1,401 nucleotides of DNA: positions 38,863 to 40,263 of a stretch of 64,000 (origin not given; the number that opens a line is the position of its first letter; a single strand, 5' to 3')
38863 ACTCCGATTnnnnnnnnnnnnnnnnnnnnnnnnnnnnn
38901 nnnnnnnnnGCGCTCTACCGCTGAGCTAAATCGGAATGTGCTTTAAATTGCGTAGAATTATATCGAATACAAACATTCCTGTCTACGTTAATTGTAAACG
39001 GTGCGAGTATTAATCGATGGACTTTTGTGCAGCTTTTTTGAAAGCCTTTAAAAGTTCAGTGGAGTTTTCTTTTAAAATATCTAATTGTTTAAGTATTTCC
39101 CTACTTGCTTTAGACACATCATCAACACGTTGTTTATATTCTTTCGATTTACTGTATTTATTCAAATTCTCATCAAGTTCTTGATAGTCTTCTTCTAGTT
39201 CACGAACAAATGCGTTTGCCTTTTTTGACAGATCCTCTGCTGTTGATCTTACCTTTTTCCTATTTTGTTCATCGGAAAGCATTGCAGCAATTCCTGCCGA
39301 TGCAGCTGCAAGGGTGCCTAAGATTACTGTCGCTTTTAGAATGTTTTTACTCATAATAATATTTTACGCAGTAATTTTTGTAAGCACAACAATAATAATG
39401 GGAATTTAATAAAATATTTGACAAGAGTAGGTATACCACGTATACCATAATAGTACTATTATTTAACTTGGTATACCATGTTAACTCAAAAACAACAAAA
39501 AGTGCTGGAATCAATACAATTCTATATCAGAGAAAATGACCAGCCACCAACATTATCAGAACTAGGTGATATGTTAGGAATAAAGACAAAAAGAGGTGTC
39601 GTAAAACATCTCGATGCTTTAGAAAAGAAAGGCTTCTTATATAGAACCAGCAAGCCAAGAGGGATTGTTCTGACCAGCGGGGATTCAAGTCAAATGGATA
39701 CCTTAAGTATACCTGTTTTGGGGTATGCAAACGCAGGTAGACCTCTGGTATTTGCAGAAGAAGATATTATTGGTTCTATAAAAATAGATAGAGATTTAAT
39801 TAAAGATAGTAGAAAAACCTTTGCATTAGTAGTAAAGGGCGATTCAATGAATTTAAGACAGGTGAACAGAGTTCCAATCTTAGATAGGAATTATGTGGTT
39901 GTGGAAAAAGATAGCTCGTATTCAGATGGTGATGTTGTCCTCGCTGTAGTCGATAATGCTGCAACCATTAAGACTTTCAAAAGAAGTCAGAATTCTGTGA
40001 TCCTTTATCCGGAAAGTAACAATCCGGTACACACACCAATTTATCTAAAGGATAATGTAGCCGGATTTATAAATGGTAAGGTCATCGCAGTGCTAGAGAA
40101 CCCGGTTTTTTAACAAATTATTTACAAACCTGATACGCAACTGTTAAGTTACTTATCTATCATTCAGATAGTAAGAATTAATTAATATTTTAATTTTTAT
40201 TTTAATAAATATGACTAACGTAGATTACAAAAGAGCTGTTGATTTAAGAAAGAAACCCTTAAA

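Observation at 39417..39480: Perfect 17-bp palindrome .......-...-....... inside the lexA promoter plus a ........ site abutting the start codon: candidate SOS operator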

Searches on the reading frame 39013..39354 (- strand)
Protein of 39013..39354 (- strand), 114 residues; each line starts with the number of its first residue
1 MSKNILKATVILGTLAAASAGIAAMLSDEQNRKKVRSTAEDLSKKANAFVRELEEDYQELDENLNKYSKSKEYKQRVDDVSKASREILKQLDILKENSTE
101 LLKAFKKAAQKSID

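Call 20: search_protein_families(library=pfam, proteins=[window:39013-39354:-], max_evalue=0.00001)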
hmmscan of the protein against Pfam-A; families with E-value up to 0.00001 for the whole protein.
window:39013-39354:- (114 aa): 0 families

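Call 62: search_protein_families(library=pfam, proteins=[window:39013-39354:-], max_evalue=0.01)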
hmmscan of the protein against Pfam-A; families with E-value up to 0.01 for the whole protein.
window:39013-39354:- (114 aa): 4 families
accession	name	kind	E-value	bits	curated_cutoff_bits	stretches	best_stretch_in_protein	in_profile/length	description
PF10112.14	Halogen_Hydrol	-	0.00014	22.3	29.8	1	5-91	21-110/191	5-bromo-4-chloroindolyl phosphate hydrolysis protein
PF23124.1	Xre_MbcA_ParS-like_N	-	0.0018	19.4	28.6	1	7-57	25-75/77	Antitoxin Xre/MbcA/ParS-like, N-terminal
PF18142.6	SLATT_fungal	-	0.002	18.6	26.5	1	8-88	47-119/121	SMODS and SLOG-associating 2TM effector domain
PF16752.10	TBCC_N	-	0.0089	16.8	27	0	28-113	13-97/115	Tubulin-specific chaperone C N-terminal domain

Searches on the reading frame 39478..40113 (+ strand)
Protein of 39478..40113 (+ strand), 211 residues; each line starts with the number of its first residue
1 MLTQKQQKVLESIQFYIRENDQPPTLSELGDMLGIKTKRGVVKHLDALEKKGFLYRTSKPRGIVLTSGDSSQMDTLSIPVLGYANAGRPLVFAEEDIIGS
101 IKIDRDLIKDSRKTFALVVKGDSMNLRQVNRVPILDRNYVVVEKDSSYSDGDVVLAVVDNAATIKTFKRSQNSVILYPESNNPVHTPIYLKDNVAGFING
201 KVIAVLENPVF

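Call 6: search_protein_families(library=pfam, proteins=[window:39478-40113:+])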
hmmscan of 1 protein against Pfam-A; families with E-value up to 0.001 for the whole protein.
window:39478-40113:+ (211 aa): 4 families
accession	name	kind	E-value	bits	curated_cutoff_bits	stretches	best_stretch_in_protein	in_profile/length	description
PF00717.28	Peptidase_S24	-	4e-19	68.9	23.3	1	79-203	1-116/116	Peptidase S24-like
PF01726.22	LexA_DNA_bind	-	3.8e-14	52.7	23.7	1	2-61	4-64/65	LexA DNA binding domain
PF01047.28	MarR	-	0.00055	20.2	24.6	1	20-60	14-53/59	MarR family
PF08279.18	HTH_11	-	0.00099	19.4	25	0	12-53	4-44/55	HTH domain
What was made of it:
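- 39478..40113 (+): lexA, 211 aa. It has a winged-helix DNA-binding domain, an S24 self-cleaving domain, an Ala-Gly cleavage site (ANAG), a GDSM serine and a conserved lysine. Pfam (call 6).
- On LexA operator (SOS box): Pfam PF01726 + PF00717 (call 6).
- Checked: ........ is at 39470-39477, directly followed by the ATG (39478) of a 211-aa ORF that matches LexA_DNA_bind (3.8e-14) and Peptidase_S24 (4e-19) (call 6).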

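Call 10: find_related_loci(query=window:39478-40110:+, collection=genome_contigs, flank=3000)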
Query window:39478-40110:+ (211 aa) in genome_contigs; peptide patterns used: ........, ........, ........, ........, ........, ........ (x = any residue, [..] = any of these).
452 stretches matched a pattern; 53 encode a relative of the query (tblastn E <= 1e-3); 53 distinct loci.
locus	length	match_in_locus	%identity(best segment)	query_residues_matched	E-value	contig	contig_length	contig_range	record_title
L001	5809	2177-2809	96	1-211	9e-136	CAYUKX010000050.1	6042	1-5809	MAG TPA_asm: uncultured Candidatus Saccharibacteria bacterium isolate SRP107338_co1_190 genome assembly, contig: NODE_18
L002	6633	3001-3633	88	1-211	2e-123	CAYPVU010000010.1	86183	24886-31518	MAG TPA_asm: uncultured Candidatus Saccharibacteria bacterium isolate binchicken_co23_219 genome assembly, contig: k141_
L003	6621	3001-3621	68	1-209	5e-98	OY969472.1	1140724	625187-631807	MAG: uncultured bacterium isolate MFD02416.bin.c.3 genome assembly, chromosome: 1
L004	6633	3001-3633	84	1-211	5e-120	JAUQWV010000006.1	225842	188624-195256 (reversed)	MAG: Candidatus Dojkabacteria bacterium isolate BIN12 contig_304380, whole genome shotgun sequence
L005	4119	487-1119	52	2-209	9e-68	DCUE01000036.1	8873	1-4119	MAG TPA_asm: Candidatus Dojkabacteria bacterium UBA2222 UBA2222_contig_37285, whole genome shotgun sequence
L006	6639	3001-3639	48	1-209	2e-63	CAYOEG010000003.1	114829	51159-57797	MAG TPA_asm: uncultured Candidatus Saccharibacteria bacterium isolate SRP294416_co1_479 genome assembly, contig: NODE_13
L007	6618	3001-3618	51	2-209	4e-63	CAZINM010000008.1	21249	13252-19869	MAG TPA_asm: uncultured Candidatus Saccharibacteria bacterium isolate SRP239243_co2_309 genome assembly, contig: NODE_39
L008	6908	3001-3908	54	37-210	4e-56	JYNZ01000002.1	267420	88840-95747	MAG: candidate division WS6 bacterium OLB20 TR69_WS6001CONTIG000002, whole genome shotgun sequence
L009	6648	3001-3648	53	2-210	4e-67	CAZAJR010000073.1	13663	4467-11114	MAG TPA_asm: uncultured Candidatus Saccharibacteria bacterium isolate SRP067234_co1_14 genome assembly, contig: k99_7180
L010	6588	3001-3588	40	2-206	2e-37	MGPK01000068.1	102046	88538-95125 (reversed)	MAG: Deltaproteobacteria bacterium GWA2_54_12 gwa2_scaffold_679, whole genome shotgun sequence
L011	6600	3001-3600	36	2-208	4e-33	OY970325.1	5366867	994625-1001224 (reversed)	MAG: uncultured Armatimonadetes bacterium isolate MFD05942.bin.1.84 genome assembly, chromosome: 1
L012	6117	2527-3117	40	1-206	7e-33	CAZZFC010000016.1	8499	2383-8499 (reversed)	MAG TPA_asm: uncultured Candidatus Saccharibacteria bacterium isolate binchicken_co387_616 genome assembly, contig: NODE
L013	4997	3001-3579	38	2-203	1e-32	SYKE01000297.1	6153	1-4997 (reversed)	MAG: Actinomycetota bacterium isolate F1-80-MAGs030 F1-80__c706727, whole genome shotgun sequence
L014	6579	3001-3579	38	2-203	2e-31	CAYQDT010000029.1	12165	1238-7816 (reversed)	MAG TPA_asm: uncultured bacterium isolate SRP272529_co1_252 genome assembly, contig: NODE_9393_length_12165_cov_4.106028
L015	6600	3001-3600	33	2-208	2e-31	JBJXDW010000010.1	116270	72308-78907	MAG: Fimbriimonadaceae bacterium isolate P.bin.61 k127_818656, whole genome shotgun sequence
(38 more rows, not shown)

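Call 22: find_homologous_proteins(query=window:39478-40110:+, max_evalue=1e-20)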
Query window:39478-40110:+ (211 aa): 246 proteins with E <= 1e-20 among 567 candidates; the best 120 are listed.
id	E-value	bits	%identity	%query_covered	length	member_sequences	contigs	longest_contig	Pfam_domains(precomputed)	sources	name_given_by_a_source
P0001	5.5e-131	452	100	100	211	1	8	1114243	PF00717.29,PF01726.23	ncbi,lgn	-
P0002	5.3e-130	449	99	100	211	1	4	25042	PF00717.29,PF01726.23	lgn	-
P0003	1.3e-129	448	99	100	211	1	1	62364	PF00717.29,PF01726.23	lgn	-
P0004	2.7e-120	417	92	100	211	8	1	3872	PF00717.29,PF01726.23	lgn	-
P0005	7.0e-115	400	87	100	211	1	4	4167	PF00717.29,PF12802.14,PF01726.23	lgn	-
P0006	8.7e-115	399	86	100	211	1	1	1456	PF00717.29,PF01726.23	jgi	jgi:repressor LexA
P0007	7.4e-114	396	87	100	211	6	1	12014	PF00717.29,PF01726.23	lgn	-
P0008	7.5e-112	390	84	100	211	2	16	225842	PF13730.13,PF00717.29,PF01726.23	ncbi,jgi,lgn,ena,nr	ncbi:repressor LexA [Patescibacteria group bacterium]|nr:repressor LexA [Patescibacteria group bacte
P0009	1.5e-110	386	84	100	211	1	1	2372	PF00717.29,PF01726.23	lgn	-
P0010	4.6e-99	348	77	100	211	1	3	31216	PF00717.29,PF01726.23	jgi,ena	-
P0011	4.7e-96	338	73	100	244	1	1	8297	PF00717.29,PF01726.23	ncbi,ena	-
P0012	2.9e-93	329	70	100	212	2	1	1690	PF00717.29,PF01726.23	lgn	-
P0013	3.1e-93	329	73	100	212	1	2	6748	PF00717.29,PF01726.23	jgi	-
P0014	4.8e-92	325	70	100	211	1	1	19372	PF00717.29,PF01726.23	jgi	jgi:repressor LexA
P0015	7.7e-92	325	69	100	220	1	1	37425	PF00717.29,PF01726.23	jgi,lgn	jgi:repressor LexA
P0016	1.7e-90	320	68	99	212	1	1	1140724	PF00717.29,PF01726.23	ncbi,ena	-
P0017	2.9e-89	316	69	100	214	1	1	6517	PF00717.29,PF01726.23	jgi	jgi:repressor LexA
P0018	2.3e-88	313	66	99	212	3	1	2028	PF00717.29,PF01726.23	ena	-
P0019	1.4e-87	311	67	100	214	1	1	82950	PF00717.29,PF01726.23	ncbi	-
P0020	3.2e-84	300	66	100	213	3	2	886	PF00717.29,PF01726.23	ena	-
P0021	4.4e-84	299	66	99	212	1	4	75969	PF00717.29,PF01726.23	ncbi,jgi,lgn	-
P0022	8.1e-84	298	67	99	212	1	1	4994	PF00717.29,PF01726.23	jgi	-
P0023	9.8e-84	298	65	99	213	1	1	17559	PF00717.29,PF01726.23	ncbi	-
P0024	2.8e-83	297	65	99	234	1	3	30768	PF00717.29,PF01726.23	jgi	jgi:repressor LexA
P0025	3.6e-83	296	67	99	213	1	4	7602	PF00717.29,PF01726.23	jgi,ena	-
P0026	4.1e-83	296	65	99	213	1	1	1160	PF00717.29,PF01726.23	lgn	-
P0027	4.5e-83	296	67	99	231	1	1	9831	PF00717.29,PF01726.23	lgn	-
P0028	5.2e-83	296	67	99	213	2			PF00717.29,PF01726.23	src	-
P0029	1.8e-82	294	65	99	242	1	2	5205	PF00717.29,PF01726.23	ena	-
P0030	2.9e-82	293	66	99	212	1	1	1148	PF00717.29,PF01726.23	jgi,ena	-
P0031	1.8e-81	291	65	99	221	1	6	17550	PF00717.29,PF01726.23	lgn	-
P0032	2.0e-81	291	64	99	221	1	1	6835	PF00717.29,PF01726.23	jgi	jgi:repressor LexA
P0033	2.8e-81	290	64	100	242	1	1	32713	PF00717.29,PF01726.23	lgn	-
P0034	3.5e-81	290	64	99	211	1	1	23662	PF00717.29,PF01726.23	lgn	-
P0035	8.1e-81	289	65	99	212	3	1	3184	PF00717.29,PF01726.23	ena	-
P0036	1.3e-80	288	65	99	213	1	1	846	PF00717.29,PF01726.23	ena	-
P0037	2.0e-80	287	65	99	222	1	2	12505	PF00717.29,PF01726.23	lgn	-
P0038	6.2e-80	286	62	99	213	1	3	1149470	PF00717.29,PF01726.23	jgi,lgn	jgi:repressor LexA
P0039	1.3e-79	285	61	99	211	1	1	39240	PF00717.29,PF01726.23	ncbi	-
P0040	1.5e-79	284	63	99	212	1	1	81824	PF00717.29,PF01726.23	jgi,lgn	-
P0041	2.2e-79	284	63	99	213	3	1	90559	PF00717.29,PF01726.23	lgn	-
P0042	9.0e-79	282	63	99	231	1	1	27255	PF00717.29,PF01726.23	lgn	-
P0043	1.9e-77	278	63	99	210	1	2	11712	PF00717.29,PF01726.23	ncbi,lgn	-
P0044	1.5e-75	271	58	99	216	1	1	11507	PF00717.29,PF01726.23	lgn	-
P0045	8.1e-75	269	63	99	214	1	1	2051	PF00717.29,PF01726.23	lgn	-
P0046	2.5e-74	267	61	100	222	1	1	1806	PF00717.29,PF01726.23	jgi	jgi:repressor LexA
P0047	3.1e-73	264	60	99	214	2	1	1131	PF00717.29,PF01726.23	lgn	-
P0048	5.8e-73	263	61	99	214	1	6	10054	PF00717.29,PF01726.23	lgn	-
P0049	2.6e-67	245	55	99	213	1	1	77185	PF00717.29,PF01726.23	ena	-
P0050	1.6e-66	242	56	99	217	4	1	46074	PF00717.29,PF01726.23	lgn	-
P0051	2.4e-66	241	53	99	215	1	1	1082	PF00717.29,PF01726.23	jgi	-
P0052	7.4e-65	236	55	99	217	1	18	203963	PF00717.29,PF01726.23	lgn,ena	-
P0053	2.2e-64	235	53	100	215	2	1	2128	PF00717.29,PF01726.23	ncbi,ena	-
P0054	4.1e-64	234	52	100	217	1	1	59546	PF00717.29,PF01726.23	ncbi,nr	ncbi:repressor LexA [Candidatus Dojkabacteria bacterium]|nr:repressor LexA [Candidatus Dojkabacteria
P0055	5.8e-64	234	54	99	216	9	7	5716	PF00717.29,PF01726.23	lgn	-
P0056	7.0e-64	233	64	85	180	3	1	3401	PF00717.29,PF01726.23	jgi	-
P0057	7.9e-64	233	55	99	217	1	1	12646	PF00717.29,PF01726.23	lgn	-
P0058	8.4e-64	233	55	99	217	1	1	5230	PF00717.29,PF01726.23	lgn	-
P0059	9.6e-64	233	52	99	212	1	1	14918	PF00717.29,PF01726.23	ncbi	ncbi:MAG: transcriptional repressor LexA [Candidatus Dojkabacteria bacterium]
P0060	1.2e-63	233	54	99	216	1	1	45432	PF00717.29,PF01726.23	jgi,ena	jgi:repressor LexA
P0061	1.2e-63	233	54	99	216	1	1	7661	PF00717.29,PF01726.23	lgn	-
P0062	1.2e-63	233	54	99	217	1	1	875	PF00717.29,PF01726.23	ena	-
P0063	1.3e-63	232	54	99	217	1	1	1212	PF00717.29,PF01726.23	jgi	-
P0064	1.8e-63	232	54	100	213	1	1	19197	PF00717.29,PF01726.23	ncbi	-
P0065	1.9e-63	232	54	99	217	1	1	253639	PF00717.29,PF01726.23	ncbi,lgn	-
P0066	2.3e-63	232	51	99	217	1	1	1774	PF00717.29,PF01726.23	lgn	-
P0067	2.6e-63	231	53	99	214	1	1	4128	PF00717.29,PF01726.23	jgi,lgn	jgi:repressor LexA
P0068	3.1e-63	231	54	99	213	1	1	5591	PF00717.29,PF01726.23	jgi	jgi:repressor LexA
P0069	3.3e-63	231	53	99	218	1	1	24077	PF00717.29,PF01726.23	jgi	jgi:repressor LexA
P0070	3.3e-63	231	55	99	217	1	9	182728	PF00717.29,PF01726.23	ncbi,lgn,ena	-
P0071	3.6e-63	231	50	99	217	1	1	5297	PF00717.29,PF01726.23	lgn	-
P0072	5.1e-63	231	53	99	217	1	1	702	PF00717.29,PF01726.23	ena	-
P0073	5.6e-63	230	52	99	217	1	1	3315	PF00717.29,PF01726.23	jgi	-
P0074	1.1e-62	229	51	99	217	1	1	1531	PF00717.29,PF01726.23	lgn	-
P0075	1.3e-62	229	53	99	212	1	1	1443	PF00717.29,PF01726.23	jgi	jgi:repressor LexA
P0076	1.6e-62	229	54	99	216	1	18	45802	PF00717.29,PF01726.23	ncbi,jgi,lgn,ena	-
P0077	1.7e-62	229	54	99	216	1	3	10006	PF00717.29,PF01726.23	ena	-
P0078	1.7e-62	229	53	99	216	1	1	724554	PF00717.29,PF01726.23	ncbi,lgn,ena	ncbi:MAG: transcriptional repressor LexA [Candidatus Dojkabacteria bacterium]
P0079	1.9e-62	229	52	100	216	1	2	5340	PF00717.29,PF01726.23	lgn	-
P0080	1.9e-62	229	54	99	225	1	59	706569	PF00717.29,PF01726.23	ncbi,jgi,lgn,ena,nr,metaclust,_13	ncbi:MAG: transcriptional repressor LexA [Candidatus Dojkabacteria bacterium]|jgi:repressor LexA|nr:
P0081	2.0e-62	229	54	99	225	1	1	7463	PF00717.29,PF01726.23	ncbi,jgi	ncbi:MAG: transcriptional repressor LexA [Candidatus Dojkabacteria bacterium]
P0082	2.6e-62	228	50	99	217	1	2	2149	PF00717.29,PF01726.23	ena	-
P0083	3.7e-62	228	52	100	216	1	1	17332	PF00717.29,PF01726.23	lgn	-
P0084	3.9e-62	228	53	99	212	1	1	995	PF00717.29,PF01726.23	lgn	-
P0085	4.5e-62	227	52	100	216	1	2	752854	PF00717.29,PF01726.23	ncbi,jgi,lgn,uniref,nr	ncbi:TPA: repressor LexA [Candidatus Dojkabacteria bacterium]|uniref:Repressor LexA n=1 Tax=Candidat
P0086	5.0e-62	227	51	99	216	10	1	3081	PF00717.29,PF01726.23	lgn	-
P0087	6.3e-62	227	53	99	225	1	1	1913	PF00717.29,PF01726.23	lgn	-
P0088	6.9e-62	227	54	99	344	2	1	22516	PF00717.29,PF01726.23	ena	-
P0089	7.1e-62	227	52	99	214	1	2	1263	PF00717.29,PF01726.23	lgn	-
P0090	7.9e-62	227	54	99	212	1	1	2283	PF00717.29,PF01726.23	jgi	jgi:repressor LexA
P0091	9.7e-62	226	51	100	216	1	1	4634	PF00717.29,PF01726.23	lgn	-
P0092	1.2e-61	226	51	100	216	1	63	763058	PF00717.29,PF01726.23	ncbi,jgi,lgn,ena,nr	ncbi:repressor LexA [Candidatus Dojkabacteria bacterium]|jgi:repressor LexA|nr:repressor LexA [Candi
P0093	1.5e-61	226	53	100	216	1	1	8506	PF00717.29,PF01726.23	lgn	-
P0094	2.1e-61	225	51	100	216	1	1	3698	PF00717.29,PF01726.23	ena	-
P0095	2.7e-61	225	52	99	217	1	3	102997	PF00717.29,PF01726.23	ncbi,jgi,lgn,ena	-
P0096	3.0e-61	225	53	99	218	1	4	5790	PF00717.29,PF01726.23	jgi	jgi:repressor LexA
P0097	3.2e-61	225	53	99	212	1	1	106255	PF00717.29,PF01726.23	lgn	-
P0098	3.9e-61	224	52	98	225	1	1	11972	PF00717.29,PF01726.23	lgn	-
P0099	3.9e-61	224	51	100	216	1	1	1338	PF00717.29,PF01726.23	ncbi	-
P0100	4.1e-61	224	53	99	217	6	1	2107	PF00717.29,PF01726.23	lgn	-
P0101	4.5e-61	224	51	99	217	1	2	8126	PF00717.29,PF01726.23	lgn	-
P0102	5.1e-61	224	53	99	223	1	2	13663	PF00717.29,PF01726.23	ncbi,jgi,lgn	-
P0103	7.6e-61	223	52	99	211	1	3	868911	PF00717.29,PF01726.23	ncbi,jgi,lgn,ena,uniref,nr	ncbi:MAG: LexA repressor [candidate division WS6 bacterium GW2011_GWF2_39_15]|uniref:LexA repressor 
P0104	9.2e-61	223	54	99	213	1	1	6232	PF00717.29,PF01726.23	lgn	-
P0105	9.4e-61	223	51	100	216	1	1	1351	PF00717.29,PF01726.23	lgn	-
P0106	9.9e-61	223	51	99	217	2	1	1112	PF00717.29,PF01726.23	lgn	-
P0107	1.1e-60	223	52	99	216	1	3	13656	PF00717.29,PF01726.23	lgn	-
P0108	1.1e-60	223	50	99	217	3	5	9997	PF00717.29,PF01726.23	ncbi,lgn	-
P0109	1.3e-60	223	52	99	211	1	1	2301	PF00717.29,PF01726.23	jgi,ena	-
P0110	2.2e-60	222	51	99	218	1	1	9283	PF00717.29,PF01726.23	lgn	-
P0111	2.9e-60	222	51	99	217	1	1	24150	PF00717.29,PF01726.23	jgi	-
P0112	2.9e-60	221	52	99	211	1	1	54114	PF00717.29,PF01726.23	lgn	-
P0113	3.0e-60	221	50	99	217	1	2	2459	PF00717.29,PF01726.23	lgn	-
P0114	3.3e-60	221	51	100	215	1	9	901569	PF00717.29,PF01726.23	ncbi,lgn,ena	-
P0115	4.2e-60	221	51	99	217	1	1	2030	PF00717.29,PF01726.23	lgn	-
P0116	4.2e-60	221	52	99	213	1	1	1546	PF00717.29,PF01726.23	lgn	-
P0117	5.3e-60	221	51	99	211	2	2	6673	PF00717.29,PF01726.23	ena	-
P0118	5.5e-60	221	52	100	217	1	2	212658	PF00717.29,PF01726.23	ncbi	-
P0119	7.5e-60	220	50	100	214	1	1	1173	PF00717.29,PF01726.23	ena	-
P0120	8.5e-60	220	51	99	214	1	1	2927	PF00717.29,PF01726.23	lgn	-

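Call 25: find_related_loci(query=A1, collection=metagenome_contigs, flank=10000)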
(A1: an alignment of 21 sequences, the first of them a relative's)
Query A1 (211 aa) in metagenome_contigs; peptide patterns used: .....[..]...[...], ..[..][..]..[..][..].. (x = any residue, [..] = any of these).
600 stretches matched a pattern (row limit reached: there are more); 555 encode a relative of the query (tblastn E <= 1e-3); the best 80 are kept; 80 distinct loci.
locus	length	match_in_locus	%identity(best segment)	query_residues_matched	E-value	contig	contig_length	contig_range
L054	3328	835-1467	90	1-211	2e-131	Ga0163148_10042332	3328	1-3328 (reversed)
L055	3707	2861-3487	73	1-210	1e-105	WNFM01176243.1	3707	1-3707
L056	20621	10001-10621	66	1-209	2e-91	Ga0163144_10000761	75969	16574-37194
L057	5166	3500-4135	52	1-209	1e-68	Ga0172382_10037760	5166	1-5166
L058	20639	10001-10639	50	1-211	7e-64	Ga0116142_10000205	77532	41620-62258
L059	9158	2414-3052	48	1-209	8e-61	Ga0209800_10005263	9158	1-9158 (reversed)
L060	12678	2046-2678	49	2-211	3e-60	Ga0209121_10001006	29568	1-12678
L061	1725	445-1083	48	1-209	1e-60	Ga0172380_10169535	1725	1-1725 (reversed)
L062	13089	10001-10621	44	1-206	6e-44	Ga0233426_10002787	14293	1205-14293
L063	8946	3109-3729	44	1-206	5e-37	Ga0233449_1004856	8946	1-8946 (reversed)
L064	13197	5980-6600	44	1-206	5e-37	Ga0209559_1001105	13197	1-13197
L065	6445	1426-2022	37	2-206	9e-36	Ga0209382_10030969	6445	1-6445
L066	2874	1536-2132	37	2-206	9e-36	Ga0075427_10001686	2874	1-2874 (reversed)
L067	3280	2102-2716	36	1-211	7e-35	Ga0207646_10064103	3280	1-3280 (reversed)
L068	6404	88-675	38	2-206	8e-35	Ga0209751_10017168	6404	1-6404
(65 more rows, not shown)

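Call 54: find_encoding_contigs(protein=P0001, flank=1000, max_places=8)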
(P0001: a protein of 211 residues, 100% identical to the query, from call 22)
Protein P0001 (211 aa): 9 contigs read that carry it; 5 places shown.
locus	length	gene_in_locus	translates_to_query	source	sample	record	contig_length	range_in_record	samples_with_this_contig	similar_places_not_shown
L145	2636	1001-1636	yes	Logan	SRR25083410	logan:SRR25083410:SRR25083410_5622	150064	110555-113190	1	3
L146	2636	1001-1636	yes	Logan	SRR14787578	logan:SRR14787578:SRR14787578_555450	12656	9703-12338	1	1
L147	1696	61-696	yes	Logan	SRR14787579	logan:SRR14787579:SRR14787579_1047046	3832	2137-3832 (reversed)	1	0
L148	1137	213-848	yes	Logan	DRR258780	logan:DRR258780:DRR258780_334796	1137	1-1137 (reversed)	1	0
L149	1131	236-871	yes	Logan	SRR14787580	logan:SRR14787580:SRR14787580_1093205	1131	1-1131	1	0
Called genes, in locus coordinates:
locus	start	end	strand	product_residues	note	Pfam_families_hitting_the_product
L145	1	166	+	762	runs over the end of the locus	PF00005:ABC_tran, PF13304:AAA_21 (faint), PF12704:MacB_PCD, PF02687:FtsX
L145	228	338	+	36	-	-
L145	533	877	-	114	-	PF10112:Halogen_Hydrol (faint)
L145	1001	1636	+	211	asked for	PF01726:LexA_DNA_bind, PF00717:Peptidase_S24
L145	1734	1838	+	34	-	-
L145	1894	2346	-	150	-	PF02600:DsbB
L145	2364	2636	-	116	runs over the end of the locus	-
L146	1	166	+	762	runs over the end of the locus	PF00005:ABC_tran, PF13304:AAA_21 (faint), PF12704:MacB_PCD, PF02687:FtsX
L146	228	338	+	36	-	-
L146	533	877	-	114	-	-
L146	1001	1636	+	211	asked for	PF01726:LexA_DNA_bind, PF00717:Peptidase_S24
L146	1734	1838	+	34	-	-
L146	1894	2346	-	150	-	PF02600:DsbB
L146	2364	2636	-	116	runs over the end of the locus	-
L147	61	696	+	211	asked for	PF01726:LexA_DNA_bind, PF00717:Peptidase_S24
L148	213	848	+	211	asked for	PF01726:LexA_DNA_bind, PF00717:Peptidase_S24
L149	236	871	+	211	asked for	PF01726:LexA_DNA_bind, PF00717:Peptidase_S24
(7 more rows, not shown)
